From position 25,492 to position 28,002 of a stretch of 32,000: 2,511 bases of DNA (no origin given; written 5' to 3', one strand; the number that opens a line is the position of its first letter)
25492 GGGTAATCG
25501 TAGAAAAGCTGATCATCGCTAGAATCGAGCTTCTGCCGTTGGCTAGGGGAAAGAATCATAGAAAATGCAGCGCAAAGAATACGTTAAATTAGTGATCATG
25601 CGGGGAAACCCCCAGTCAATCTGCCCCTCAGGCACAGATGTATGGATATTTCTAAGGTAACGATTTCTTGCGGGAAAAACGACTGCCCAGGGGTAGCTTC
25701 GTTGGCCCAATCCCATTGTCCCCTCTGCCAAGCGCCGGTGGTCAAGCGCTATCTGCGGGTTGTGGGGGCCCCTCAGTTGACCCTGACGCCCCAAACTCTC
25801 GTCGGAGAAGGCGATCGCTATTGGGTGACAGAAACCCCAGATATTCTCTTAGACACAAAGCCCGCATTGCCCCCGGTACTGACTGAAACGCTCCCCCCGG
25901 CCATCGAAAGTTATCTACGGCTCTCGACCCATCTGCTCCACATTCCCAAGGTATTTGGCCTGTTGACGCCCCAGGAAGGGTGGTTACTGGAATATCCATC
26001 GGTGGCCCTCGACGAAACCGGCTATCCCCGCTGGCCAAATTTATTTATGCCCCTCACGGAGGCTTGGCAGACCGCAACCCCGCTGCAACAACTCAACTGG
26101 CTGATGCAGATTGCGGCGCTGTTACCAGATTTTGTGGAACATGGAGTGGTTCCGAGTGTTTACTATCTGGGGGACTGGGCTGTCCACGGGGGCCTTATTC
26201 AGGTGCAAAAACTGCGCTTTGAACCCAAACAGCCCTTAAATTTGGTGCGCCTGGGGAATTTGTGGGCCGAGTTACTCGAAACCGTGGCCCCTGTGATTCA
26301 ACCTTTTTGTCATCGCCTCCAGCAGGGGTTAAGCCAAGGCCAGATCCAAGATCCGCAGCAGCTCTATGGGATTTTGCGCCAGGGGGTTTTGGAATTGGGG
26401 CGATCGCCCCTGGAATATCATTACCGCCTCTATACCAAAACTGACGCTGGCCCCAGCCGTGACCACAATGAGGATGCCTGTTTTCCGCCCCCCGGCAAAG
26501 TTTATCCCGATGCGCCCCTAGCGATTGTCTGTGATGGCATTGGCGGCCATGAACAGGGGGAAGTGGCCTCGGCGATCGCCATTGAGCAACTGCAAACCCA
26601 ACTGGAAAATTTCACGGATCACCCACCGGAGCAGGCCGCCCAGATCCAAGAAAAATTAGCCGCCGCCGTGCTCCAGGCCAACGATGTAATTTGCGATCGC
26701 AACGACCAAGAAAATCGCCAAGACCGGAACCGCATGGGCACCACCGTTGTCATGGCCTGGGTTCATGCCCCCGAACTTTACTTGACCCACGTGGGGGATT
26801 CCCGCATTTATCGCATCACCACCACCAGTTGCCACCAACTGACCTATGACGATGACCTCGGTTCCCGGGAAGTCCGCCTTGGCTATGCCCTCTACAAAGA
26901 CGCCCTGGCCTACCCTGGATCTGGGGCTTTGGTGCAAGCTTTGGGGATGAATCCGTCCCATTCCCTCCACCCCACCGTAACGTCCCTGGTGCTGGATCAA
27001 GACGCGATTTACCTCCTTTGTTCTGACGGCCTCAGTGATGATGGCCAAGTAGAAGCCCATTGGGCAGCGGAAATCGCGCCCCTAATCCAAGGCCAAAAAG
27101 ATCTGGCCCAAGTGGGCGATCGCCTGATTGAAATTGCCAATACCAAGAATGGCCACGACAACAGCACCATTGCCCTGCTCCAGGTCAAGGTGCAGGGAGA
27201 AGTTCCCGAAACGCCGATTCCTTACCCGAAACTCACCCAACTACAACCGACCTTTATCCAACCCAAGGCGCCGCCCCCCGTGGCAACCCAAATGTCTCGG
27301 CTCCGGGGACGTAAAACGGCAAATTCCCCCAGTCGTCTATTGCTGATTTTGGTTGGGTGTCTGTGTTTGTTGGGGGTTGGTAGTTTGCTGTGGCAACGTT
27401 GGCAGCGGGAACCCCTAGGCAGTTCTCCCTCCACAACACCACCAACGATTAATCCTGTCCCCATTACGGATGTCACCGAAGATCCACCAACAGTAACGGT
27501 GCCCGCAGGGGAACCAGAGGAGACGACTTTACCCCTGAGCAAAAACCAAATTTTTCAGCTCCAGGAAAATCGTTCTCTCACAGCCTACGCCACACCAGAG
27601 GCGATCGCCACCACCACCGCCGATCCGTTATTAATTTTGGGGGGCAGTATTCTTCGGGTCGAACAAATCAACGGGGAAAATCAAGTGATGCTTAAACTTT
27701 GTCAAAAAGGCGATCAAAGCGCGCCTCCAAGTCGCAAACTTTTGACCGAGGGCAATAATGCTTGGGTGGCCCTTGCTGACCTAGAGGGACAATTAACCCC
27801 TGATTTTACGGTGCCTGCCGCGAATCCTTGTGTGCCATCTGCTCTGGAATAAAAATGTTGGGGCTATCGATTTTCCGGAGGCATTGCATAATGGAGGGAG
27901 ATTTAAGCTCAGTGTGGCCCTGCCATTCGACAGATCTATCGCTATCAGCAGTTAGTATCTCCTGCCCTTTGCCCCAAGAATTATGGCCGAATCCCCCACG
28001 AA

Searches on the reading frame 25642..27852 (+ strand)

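Call 76: search_protein_families(library=pfam, proteins=[window:25642-27852:+], max_evalue=0.001)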
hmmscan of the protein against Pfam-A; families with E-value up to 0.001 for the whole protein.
window:25642-27852:+ (736 aa): 2 families
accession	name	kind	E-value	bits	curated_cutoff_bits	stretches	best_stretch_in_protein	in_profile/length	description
PF13672.11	PP2C_2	-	1.4e-14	54.6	24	1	273-483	9-193/209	Protein phosphatase 2C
PF00481.26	PP2C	-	5.9e-06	26.6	20.3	1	295-404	38-140/255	Protein phosphatase 2C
